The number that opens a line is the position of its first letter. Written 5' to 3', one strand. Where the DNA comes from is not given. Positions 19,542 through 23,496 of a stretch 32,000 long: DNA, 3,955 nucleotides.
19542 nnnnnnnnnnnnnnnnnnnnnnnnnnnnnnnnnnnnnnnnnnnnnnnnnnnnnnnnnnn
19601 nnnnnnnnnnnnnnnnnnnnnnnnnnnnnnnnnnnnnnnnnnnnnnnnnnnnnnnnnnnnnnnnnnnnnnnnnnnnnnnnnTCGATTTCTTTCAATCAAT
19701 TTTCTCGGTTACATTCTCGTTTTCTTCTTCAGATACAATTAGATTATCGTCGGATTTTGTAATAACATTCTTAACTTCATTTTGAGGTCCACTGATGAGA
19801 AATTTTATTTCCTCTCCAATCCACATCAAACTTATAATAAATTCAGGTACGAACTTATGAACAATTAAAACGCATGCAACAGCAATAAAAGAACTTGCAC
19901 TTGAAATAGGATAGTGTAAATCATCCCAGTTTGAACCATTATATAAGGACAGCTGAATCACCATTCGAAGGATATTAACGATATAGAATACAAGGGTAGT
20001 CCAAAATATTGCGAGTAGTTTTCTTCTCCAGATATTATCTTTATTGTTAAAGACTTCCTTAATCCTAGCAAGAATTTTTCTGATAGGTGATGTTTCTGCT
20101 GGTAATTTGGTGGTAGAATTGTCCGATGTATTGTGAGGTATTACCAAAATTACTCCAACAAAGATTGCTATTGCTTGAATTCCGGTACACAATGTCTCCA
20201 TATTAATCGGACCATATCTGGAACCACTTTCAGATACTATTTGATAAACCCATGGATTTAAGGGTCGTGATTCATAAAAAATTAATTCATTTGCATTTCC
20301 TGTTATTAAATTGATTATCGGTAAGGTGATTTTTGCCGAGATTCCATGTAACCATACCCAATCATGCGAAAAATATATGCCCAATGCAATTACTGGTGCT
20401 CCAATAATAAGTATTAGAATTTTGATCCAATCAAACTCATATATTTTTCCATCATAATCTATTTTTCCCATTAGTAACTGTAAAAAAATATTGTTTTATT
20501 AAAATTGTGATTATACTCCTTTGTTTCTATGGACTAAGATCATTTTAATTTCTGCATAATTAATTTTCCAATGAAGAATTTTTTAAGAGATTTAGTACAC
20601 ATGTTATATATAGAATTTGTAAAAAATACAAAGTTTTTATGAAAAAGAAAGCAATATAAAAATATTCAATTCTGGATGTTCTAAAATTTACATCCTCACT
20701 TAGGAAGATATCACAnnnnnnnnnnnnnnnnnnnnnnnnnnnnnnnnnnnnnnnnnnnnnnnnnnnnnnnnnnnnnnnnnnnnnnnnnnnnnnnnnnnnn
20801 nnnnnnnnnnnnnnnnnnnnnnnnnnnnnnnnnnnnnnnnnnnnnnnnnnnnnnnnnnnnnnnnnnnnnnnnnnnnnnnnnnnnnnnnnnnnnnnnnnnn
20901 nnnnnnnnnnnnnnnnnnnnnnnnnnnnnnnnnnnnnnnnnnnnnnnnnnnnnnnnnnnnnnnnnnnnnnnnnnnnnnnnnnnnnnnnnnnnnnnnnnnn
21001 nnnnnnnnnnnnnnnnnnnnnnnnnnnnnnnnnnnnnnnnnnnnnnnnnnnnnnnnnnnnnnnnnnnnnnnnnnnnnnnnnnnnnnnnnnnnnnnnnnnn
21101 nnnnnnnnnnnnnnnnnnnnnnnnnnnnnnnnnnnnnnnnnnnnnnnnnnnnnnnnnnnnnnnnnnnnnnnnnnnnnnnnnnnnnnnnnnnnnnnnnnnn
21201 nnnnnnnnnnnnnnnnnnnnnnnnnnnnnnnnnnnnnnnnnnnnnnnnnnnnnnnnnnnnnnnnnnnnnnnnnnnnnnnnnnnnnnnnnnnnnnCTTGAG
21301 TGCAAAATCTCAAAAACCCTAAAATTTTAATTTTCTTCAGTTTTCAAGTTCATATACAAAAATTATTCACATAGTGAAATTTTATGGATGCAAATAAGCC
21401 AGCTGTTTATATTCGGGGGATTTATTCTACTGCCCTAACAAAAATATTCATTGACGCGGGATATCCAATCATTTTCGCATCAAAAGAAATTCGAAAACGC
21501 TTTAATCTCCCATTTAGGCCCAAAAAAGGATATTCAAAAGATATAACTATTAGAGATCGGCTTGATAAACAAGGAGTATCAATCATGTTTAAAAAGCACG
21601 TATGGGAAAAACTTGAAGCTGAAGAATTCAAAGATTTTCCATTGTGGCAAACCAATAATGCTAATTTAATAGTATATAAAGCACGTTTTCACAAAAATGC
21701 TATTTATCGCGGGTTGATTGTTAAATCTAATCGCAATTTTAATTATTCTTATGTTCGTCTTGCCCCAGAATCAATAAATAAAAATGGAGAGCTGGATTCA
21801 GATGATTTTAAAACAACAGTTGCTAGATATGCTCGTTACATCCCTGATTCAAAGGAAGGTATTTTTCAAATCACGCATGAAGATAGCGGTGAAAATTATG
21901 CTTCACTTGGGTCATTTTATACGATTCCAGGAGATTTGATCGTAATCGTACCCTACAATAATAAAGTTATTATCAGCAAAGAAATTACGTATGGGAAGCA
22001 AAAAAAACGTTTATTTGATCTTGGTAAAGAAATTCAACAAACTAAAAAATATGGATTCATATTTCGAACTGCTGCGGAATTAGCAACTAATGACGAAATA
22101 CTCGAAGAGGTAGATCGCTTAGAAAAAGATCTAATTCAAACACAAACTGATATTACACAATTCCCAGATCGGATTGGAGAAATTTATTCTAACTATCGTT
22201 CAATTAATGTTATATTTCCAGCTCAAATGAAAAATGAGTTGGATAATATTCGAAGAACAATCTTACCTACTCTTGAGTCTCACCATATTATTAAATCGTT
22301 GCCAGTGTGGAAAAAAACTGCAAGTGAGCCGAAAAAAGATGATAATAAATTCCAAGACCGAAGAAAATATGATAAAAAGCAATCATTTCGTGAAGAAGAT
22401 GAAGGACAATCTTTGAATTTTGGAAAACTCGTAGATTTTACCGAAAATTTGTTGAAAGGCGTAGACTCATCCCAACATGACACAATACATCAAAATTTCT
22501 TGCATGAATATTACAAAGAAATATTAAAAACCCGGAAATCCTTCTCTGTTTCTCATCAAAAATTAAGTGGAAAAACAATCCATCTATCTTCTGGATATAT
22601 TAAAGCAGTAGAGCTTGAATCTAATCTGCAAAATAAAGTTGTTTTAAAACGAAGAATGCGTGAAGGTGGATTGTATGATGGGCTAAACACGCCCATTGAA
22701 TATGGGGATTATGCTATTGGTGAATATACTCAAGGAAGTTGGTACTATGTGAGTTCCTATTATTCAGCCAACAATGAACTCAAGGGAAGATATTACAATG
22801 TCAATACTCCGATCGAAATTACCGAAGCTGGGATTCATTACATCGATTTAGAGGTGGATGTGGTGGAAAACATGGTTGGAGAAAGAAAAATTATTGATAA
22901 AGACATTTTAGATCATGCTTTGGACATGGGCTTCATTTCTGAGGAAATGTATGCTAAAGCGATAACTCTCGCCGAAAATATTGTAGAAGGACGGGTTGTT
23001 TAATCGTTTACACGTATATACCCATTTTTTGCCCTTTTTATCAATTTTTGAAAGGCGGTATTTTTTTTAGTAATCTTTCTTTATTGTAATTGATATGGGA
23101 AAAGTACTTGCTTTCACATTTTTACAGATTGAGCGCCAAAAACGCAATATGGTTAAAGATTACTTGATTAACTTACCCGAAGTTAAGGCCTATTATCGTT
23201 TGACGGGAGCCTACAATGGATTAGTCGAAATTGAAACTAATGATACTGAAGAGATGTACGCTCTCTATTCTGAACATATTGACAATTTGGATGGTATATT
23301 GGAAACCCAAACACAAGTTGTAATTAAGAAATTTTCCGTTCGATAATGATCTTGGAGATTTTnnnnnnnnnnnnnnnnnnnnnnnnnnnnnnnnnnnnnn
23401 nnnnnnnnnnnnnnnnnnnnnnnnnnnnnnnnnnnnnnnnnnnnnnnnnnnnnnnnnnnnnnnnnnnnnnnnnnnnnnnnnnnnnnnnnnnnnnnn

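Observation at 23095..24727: HTH-less RAM domain protein next to an EamA/DMT transporter carrying its own C-terminal RAM-like domain: possible direct amino-acid gating of an exporter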

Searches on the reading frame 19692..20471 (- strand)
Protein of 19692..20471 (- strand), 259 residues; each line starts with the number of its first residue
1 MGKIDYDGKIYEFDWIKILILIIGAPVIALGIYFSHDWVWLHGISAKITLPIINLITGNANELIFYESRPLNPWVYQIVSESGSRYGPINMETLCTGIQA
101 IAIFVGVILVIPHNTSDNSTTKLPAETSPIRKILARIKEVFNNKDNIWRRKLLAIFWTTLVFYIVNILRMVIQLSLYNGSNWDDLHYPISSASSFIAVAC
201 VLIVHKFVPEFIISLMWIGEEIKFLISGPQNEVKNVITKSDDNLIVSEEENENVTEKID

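Call 3: search_protein_families(library=pfam, proteins=[window:19692-20471:-], max_evalue=1)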
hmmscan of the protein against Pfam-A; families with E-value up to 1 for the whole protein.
window:19692-20471:- (259 aa): 4 families
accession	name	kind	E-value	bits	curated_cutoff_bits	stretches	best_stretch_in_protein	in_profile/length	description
PF12159.13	DUF3593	-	0.0059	17.1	25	1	146-207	23-83/88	Protein of unknown function (DUF3593)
PF16938.10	Phage_holin_Dp1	-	0.026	15.3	25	1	83-116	28-61/63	Putative phage holin Dp-1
PF16753.10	Tipalpha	-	0.14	12.4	26.6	1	131-184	53-106/151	TNF-alpha-Inducing protein of Helicobacter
PF11361.13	DUF3159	-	0.45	10.7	34.2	1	141-184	111-157/188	Protein of unknown function (DUF3159)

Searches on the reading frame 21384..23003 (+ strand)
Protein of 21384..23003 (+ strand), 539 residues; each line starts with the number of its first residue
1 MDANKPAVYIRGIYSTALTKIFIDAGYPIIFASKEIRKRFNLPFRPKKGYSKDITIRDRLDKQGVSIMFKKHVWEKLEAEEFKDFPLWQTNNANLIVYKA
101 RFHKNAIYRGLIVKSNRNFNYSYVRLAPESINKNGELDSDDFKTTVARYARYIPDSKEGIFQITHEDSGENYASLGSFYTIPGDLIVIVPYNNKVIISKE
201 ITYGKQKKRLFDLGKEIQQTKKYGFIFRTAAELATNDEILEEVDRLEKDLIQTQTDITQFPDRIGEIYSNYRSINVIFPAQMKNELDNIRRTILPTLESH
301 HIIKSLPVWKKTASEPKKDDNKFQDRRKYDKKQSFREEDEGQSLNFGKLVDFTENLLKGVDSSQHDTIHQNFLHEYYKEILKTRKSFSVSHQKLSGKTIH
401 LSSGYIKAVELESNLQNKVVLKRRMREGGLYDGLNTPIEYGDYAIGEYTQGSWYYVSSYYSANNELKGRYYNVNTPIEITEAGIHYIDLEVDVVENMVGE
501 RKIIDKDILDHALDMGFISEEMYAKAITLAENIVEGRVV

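Call 3: search_protein_families(library=pfam, proteins=[window:21384-23003:+], max_evalue=1)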
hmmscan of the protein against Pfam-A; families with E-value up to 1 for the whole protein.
window:21384-23003:+ (539 aa): 2 families
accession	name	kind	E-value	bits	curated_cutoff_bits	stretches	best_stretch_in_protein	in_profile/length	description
PF04167.18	DUF402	-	1.5e-12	48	23.9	1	444-507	3-66/68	Protein of unknown function (DUF402)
PF10150.14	RNase_E_G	-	2.5e-12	47.3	25.5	1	180-289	1-108/270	Ribonuclease E/G family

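Call 70: search_protein_families(library=ncbifam, proteins=[window:21384-23000:+], max_evalue=0.00001)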
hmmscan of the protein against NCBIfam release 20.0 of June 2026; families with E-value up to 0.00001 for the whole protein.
window:21384-23000:+ (539 aa): 3 families
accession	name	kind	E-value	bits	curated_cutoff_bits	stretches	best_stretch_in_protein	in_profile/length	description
TIGR00757.1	RNaseEG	subfamily_domain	3.7e-14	52.5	325.95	1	147-275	79-206/415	Rne/Rng family ribonuclease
NF052586.1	RnaseECyano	equivalog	9e-08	31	900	1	151-261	84-195/619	ribonuclease E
NF008689.0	PRK11712.1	equivalog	2.1e-07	29.8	594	1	143-249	87-192/489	ribonuclease G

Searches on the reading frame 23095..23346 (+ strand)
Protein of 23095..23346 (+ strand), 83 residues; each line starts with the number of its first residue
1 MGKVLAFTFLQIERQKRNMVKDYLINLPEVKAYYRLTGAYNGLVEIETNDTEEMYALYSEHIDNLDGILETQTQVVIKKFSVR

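Call 3: search_protein_families(library=pfam, proteins=[window:23095-23346:+], max_evalue=1)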
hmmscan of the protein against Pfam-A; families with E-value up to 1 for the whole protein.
window:23095-23346:+ (83 aa): 1 family
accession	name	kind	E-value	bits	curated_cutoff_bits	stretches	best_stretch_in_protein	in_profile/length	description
PF01037.27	AsnC_trans_reg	-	5.9e-13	49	25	1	13-78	6-72/73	Lrp/AsnC ligand binding domain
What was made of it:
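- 23095..23346 (+): Gene for a stand-alone RAM protein (83 aa, no DNA-binding domain). It carries the motifs TGAYNG (res 37-42) and T71-Q-T73. PF01037 E 5.9e-13, 49 bits, above the cut-off of 25 (call 3).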

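Call 4: search_protein_families(library=ncbifam, proteins=[window:23095-23346:+], max_evalue=1)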
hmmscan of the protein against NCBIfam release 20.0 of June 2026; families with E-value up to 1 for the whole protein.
window:23095-23346:+ (83 aa): 7 families
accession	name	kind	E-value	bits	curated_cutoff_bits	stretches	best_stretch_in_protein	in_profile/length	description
NF053758.1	ChrTpTrnRegChrS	equivalog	9.4e-06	25.5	250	1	3-83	73-153/158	chromate efflux transcriptional regulator ChrS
NF040947.1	trans_reg_LysM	equivalog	2.7e-05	24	180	1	4-79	60-135/136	HTH-type transcriptional regulator LysM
NF041395.1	TranRegLrpA1_Halo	equivalog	0.00061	19.8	250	1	3-74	64-135/142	HTH-type transcriptional regulator LrpA1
NF008384.0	PRK11179.1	equivalog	0.00077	19.3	227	1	22-79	88-145/153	transcriptional regulator AsnC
NF041396.1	TranRegLrp_Halo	equivalog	0.038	13.9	190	1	4-79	65-139/149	HTH-type transcriptional regulator Lrp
NF009156.0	PRK12497.4-2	equivalog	0.042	14.2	162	1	16-49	72-104/114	YraN family protein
NF040820.1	trans_reg_LrpA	equivalog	0.06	13.2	250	1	12-79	72-139/141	HTH-type transcriptional regulator LrpA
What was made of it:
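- On Lrp/AsnC (FFRP) transcription factors: No HTH family hit in either protein (calls 3, 4). NCBIfam matches cover only the C-terminal halves of the regulator models (call 4).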

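Call 34: search_solved_structures(query=A3, max_evalue=0.01, show_alignments=4)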
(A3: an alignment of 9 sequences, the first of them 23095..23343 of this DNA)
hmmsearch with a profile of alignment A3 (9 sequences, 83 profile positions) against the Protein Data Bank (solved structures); distinct sequences matched with E-value up to 0.01: 16.
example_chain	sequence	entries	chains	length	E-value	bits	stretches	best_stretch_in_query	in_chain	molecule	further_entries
2cyy_A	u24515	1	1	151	8.3e-14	54.6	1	4-80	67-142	Putative HTH-type transcriptional regulator PH1519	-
1ri7_A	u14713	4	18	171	1.2e-13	54.1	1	4-80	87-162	Putative transcriptional regulator | Putative HTH-type transcriptional regulator PH1519 | Uncharacterized HTH-type transcriptional regulator PH1519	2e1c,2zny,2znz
2cvi_A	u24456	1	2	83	1e-09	41.5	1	4-77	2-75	75aa long hypothetical regulatory protein AsnC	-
2e1a_A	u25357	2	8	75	1.2e-09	41.3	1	4-75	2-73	75aa long hypothetical regulatory protein AsnC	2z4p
2djw_A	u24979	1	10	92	1e-08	38.3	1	4-75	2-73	probable transcriptional regulator, AsnC family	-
7fby_A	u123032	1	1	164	3.5e-08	36.6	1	4-79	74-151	Transcriptional regulatory protein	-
9w4v_A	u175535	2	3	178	4.3e-08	36.3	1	4-79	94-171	Uncharacterized HTH-type transcriptional regulator PH0140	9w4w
2zbc_A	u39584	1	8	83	2.2e-06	30.8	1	5-77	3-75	83aa long hypothetical transcriptional regulator asnC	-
2cg4_A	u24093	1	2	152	3.4e-06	30.2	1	14-78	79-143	REGULATORY PROTEIN ASNC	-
2p5v_A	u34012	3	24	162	1.1e-05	28.5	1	4-80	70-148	Transcriptional regulator, LRP/AsnC family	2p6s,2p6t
2gqq_A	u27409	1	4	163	5.3e-05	26.4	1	16-79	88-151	Leucine-responsive regulatory protein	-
3i4p_A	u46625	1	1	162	0.00011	25.4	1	3-66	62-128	Transcriptional regulator, AsnC family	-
8q90_A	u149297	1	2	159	0.00017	24.8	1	4-78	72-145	AsnC family transcriptional regulator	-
1i1g_A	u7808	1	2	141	0.00039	23.6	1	10-80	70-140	TRANSCRIPTIONAL REGULATOR LRPA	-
2cfx_A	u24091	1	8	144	0.00039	23.6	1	11-81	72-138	HTH-TYPE TRANSCRIPTIONAL REGULATOR LRPC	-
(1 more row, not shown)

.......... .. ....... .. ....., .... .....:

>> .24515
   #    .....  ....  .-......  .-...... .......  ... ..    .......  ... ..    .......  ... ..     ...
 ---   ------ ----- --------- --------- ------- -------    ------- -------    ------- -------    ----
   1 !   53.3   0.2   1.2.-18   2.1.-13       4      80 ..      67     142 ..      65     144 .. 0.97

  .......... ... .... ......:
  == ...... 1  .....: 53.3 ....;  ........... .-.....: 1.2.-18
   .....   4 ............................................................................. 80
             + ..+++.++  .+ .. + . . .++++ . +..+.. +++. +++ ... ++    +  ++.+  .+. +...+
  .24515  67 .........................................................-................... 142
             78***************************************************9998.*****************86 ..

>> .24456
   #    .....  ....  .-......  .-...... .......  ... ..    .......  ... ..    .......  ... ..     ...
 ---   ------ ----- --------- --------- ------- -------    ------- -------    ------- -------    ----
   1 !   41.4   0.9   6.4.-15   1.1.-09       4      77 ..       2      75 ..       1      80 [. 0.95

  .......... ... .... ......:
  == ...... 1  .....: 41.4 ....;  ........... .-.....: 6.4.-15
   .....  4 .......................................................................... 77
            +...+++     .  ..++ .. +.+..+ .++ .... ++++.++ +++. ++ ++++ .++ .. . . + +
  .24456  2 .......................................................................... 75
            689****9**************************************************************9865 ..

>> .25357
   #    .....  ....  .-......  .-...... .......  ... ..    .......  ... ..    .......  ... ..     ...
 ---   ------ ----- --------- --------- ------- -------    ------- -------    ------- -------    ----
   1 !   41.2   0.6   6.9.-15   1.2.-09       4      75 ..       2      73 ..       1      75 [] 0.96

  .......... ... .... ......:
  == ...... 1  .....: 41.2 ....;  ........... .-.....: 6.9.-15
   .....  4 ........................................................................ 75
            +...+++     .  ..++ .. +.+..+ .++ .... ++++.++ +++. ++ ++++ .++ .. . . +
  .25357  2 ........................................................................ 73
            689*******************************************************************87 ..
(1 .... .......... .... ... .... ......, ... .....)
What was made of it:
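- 23095..23346 (+): The ortholog profile hits the FL11 RAM at E 8e-14 and DM1 at E 1e-9 (call 34).
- On RAM / Lrp-AsnC ligand-binding domain (PF01037): free 83-aa protein: The profile hits the FL11 RAM at E 8e-14 (call 34).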

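Call 73: predict_structure(protein=window:23095-23343:+)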
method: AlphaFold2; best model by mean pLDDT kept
length: 83 residues; sequences in the alignment: 1
mean_pLDDT: 75.2   pTM: 0.62
mean pLDDT of the five models: 75.2, 67.9, 51.0, 49.3, 35.6
residues with pLDDT >= 90: 0; 70-90: 64; 50-70: 19; < 50: 0
segments of 3 or more residues with pLDDT < 50: none
pLDDT, mean of each block of 10 residues (from residue 1): 77 83 75 70 75 69 76 78 71
secondary structure, 60 per line:
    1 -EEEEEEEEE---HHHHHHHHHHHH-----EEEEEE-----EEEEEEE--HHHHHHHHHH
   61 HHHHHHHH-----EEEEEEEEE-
elements in order: E2-10 H14-25 E31-36 E42-48 H51-68 E74-82
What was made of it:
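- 23095..23346 (+): The single-sequence AF2 model is beta-alpha-beta-beta-alpha-beta with pLDDT 75 (call 73).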

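Call 75: fold_search(model_id=the predicted structure, library=pdb)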
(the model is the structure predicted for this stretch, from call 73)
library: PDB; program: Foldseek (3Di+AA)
matches with E <= 10: 1781; with E <= 0.001: 4
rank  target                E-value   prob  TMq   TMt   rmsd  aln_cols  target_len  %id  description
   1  6wi5_A                6.1e-04  1.00  0.70  0.66   3.7        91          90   16  De novo designed protein Foldit4 (released 2020-04-22)
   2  2e1a_A                8.9e-04  1.00  0.58  0.62   3.6        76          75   28  crystal structure of FFRP-DM1 (released 2007-09-18)
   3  2od4_A                9.5e-04  1.00  0.69  0.59   3.3        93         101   14  Crystal structure of a dimeric ferredoxin-like protein (jcvi_pep_1096665735785) from uncultured marine organism at 1.7 (released 2007-01-23)
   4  3e8o_A                9.5e-04  1.00  0.60  0.52   3.8        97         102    8  CRYSTAL STRUCTURE OF A PUTATIVE ANTIBIOTIC BIOSYNTHESIS MONOOXYGENASE (DR_2100) FROM DEINOCOCCUS RADIODURANS AT 1.40 A (released 2008-09-09)
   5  7bff_B                1.0e-03  1.00  0.68  0.66   3.1        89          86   16  Circular permutant of ribosomal protein S6, P54-55 truncated, I25A mutant. (released 2022-07-13)
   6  7bfe_B                1.0e-03  1.00  0.67  0.65   3.4        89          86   16  Circular permutant of ribosomal protein S6, P54-55 truncated, L21A mutant. (released 2022-07-13)
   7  2cvi_A                1.1e-03  1.00  0.57  0.57   3.8        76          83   28  Crystal structure of hypothetical protein PHS023 from Pyrococcus horikoshii (released 2006-06-03)
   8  2pd1_A                1.4e-03  1.00  0.59  0.51   4.1        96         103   12  Crystal structure of NE2512 protein of unknown function from Nitrosomonas europaea (released 2007-05-01)
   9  2e1c_MODEL_1_A        1.8e-03  1.00  0.50  0.33   4.0        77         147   27  Structure of Putative HTH-type transcriptional regulator PH1519/DNA Complex (released 2007-12-04)
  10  7bfe_C                2.3e-03  1.00  0.70  0.69   2.8        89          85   16  Circular permutant of ribosomal protein S6, P54-55 truncated, L21A mutant. (released 2022-07-13)
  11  1ri7                  2.6e-03  1.00  0.49  0.33   4.0        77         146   27  crystal structure of a protein in the LRP/ASNC family from the hyperthermophilic archaeon Pyrococcus sp. OT3 (released 2004-03-09)
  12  2pd1_C                2.8e-03  1.00  0.60  0.52   4.0        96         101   14  Crystal structure of NE2512 protein of unknown function from Nitrosomonas europaea (released 2007-05-01)
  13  7b90_A                3.2e-03  1.00  0.68  0.66   3.0        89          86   15  Circular permutant of ribosomal protein S6, P54-55 truncated, I8A mutant (released 2022-06-08)
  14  2pd1_B                3.4e-03  1.00  0.59  0.52   4.1        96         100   12  Crystal structure of NE2512 protein of unknown function from Nitrosomonas europaea (released 2007-05-01)
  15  2djw_H                3.8e-03  1.00  0.57  0.59   3.9        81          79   22  Crystal structure of TTHA0845 from Thermus thermophilus HB8 (released 2006-09-12)
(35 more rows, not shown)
